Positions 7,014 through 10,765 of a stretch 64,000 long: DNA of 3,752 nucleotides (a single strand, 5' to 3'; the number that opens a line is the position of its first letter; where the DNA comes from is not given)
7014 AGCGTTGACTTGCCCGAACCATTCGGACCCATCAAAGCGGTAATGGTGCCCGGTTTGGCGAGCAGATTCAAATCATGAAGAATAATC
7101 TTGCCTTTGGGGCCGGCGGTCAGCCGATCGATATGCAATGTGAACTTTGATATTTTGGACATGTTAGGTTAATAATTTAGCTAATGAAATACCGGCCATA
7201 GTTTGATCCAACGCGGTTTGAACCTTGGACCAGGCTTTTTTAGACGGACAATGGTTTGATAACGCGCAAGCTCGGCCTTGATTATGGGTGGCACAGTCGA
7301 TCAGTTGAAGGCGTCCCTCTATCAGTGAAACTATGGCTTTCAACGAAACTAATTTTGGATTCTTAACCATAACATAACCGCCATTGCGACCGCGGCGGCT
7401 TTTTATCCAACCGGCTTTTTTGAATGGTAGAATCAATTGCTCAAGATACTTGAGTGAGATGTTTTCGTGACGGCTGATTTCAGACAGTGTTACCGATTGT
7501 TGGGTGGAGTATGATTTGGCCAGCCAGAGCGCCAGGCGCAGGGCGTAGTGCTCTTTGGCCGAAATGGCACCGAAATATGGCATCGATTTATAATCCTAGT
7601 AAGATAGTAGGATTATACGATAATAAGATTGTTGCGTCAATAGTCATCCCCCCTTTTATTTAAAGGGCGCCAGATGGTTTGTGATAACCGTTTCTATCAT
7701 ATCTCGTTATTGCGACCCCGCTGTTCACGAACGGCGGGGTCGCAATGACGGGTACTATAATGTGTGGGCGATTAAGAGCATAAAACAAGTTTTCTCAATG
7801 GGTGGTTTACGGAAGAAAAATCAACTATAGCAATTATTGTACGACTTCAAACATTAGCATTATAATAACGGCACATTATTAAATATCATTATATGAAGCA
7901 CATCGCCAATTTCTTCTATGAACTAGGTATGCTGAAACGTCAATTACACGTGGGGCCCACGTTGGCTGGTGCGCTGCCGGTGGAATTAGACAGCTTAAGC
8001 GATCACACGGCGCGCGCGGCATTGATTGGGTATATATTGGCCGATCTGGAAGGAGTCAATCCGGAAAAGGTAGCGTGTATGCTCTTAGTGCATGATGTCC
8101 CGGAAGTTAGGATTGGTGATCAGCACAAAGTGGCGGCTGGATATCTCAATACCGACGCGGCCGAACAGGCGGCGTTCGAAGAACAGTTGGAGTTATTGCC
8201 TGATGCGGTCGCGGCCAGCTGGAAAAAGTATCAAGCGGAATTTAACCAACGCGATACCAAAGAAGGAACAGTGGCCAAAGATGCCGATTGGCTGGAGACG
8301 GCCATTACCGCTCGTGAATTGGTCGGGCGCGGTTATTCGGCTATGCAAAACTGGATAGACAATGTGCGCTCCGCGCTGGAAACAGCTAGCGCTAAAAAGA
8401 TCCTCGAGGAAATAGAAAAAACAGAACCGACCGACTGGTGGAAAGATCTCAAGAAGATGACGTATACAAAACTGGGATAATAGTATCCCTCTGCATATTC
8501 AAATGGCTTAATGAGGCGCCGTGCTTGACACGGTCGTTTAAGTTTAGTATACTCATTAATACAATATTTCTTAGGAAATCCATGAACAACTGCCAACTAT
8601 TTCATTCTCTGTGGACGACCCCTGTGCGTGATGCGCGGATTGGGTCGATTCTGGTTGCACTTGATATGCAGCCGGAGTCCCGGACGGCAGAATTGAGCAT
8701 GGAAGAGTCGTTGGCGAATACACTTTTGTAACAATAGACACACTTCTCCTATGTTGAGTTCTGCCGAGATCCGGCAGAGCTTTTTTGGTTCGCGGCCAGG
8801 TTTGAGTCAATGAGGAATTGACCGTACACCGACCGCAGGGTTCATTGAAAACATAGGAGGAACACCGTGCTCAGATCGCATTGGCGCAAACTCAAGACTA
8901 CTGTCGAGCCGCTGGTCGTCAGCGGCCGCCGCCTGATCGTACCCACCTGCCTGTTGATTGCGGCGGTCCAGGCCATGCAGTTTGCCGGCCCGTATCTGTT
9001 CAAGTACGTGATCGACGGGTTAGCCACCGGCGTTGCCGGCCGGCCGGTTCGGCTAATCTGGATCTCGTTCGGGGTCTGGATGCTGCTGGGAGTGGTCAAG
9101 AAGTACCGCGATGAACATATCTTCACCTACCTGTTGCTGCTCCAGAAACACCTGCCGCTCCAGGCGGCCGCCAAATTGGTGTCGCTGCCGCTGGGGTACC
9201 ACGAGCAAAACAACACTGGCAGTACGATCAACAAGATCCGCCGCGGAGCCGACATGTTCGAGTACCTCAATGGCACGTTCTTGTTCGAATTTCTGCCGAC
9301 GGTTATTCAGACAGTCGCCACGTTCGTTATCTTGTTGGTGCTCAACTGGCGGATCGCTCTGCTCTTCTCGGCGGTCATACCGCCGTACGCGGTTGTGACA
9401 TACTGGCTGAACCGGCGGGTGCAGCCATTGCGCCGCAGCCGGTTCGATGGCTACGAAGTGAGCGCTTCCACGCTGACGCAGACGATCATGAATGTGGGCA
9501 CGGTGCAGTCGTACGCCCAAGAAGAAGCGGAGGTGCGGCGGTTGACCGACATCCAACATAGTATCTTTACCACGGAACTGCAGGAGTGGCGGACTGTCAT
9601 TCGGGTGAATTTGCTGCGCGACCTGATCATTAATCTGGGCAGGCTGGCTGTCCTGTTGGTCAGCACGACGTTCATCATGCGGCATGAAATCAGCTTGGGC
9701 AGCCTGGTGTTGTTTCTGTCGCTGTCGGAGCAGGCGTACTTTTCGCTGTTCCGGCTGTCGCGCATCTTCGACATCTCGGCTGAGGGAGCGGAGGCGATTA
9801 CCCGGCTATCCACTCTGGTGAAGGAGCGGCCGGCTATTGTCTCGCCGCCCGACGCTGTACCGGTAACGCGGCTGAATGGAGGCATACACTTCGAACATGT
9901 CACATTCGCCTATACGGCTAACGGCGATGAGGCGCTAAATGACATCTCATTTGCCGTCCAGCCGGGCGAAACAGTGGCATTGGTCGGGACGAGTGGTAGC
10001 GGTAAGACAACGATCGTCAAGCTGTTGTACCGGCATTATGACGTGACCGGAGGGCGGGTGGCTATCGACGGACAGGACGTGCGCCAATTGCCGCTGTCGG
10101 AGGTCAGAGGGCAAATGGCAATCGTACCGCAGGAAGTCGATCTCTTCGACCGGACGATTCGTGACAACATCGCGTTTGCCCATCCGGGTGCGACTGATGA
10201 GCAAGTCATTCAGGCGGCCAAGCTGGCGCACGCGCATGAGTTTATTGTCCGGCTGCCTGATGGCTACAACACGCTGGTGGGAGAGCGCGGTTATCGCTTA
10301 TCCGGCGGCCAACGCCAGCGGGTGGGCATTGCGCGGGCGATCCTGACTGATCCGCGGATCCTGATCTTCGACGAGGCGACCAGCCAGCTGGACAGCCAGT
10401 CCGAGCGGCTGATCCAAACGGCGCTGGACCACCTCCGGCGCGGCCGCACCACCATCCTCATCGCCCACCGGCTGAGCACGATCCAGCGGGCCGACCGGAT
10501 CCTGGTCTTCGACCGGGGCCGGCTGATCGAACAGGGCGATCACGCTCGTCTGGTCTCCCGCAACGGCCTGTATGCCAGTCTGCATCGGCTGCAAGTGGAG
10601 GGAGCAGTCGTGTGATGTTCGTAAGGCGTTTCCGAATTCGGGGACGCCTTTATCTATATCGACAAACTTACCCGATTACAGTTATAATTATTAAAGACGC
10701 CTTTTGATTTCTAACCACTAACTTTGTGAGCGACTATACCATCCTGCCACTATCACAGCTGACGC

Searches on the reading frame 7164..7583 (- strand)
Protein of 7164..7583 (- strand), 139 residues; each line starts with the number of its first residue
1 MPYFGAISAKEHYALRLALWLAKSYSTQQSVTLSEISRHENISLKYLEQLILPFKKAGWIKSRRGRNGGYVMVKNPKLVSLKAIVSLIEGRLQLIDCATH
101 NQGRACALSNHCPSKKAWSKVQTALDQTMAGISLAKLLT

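Call 86: search_protein_families(library=pfam, proteins=[window:7164-7583:-], max_evalue=0.001)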
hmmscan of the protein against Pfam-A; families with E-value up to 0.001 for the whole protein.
window:7164-7583:- (139 aa): 1 family
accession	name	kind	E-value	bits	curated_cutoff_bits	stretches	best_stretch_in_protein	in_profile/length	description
PF02082.26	Rrf2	-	9.3e-32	110.4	30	1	7-138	1-130/132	Iron-dependent Transcriptional regulator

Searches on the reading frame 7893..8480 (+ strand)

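Call 86: search_protein_families(library=pfam, proteins=[window:7893-8480:+], max_evalue=0.001)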
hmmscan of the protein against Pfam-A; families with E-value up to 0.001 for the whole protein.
window:7893-8480:+ (195 aa): 3 families
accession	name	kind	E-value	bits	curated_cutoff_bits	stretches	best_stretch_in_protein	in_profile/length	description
PF13023.12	HD_3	-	7.4e-19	68.7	22.5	1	32-168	20-159/165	HD domain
PF12917.13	YfbR-like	-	3e-08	34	25.9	1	33-166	24-167/182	5'-deoxynucleotidase YfbR-like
PF01966.28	HD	-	4.6e-08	33.8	22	1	37-136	3-115/116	HD domain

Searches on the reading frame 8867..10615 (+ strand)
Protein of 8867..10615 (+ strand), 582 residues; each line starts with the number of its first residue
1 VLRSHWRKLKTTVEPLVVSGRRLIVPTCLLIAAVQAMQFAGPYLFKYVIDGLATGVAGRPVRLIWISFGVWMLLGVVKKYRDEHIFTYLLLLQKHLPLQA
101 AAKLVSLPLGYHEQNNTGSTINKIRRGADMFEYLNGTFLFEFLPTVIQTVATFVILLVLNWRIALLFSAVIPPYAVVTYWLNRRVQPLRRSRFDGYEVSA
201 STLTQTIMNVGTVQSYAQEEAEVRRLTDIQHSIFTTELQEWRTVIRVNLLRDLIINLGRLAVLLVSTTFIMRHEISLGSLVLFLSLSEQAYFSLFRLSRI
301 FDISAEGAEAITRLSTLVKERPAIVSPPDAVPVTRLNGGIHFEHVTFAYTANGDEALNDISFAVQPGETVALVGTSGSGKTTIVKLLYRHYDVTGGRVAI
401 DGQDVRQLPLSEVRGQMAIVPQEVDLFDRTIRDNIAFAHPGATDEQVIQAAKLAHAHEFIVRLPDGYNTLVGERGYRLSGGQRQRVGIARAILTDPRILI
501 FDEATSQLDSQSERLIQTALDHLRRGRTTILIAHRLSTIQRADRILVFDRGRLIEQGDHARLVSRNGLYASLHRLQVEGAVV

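Call 86: search_protein_families(library=pfam, proteins=[window:8867-10615:+], max_evalue=0.001)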
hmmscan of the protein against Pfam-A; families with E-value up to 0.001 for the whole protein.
window:8867-10615:+ (582 aa): 5 families
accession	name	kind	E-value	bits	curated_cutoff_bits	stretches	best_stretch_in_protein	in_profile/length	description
PF00005.33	ABC_tran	-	1.5e-34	119.9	25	1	357-506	1-137/137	ABC transporter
PF00664.28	ABC_membrane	-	3.6e-31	109.3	28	1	28-290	5-270/274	ABC transporter transmembrane region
PF13191.12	AAA_16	-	5.5e-06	27.4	32.6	1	365-528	23-163/167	AAA ATPase domain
PF02463.25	SMC_N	-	2.3e-05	24.4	40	0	397-546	110-209/220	RecF/RecN/SMC N terminal domain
PF06414.18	Zeta_toxin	-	0.00093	19.1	22.3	0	370-408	19-57/199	Zeta toxin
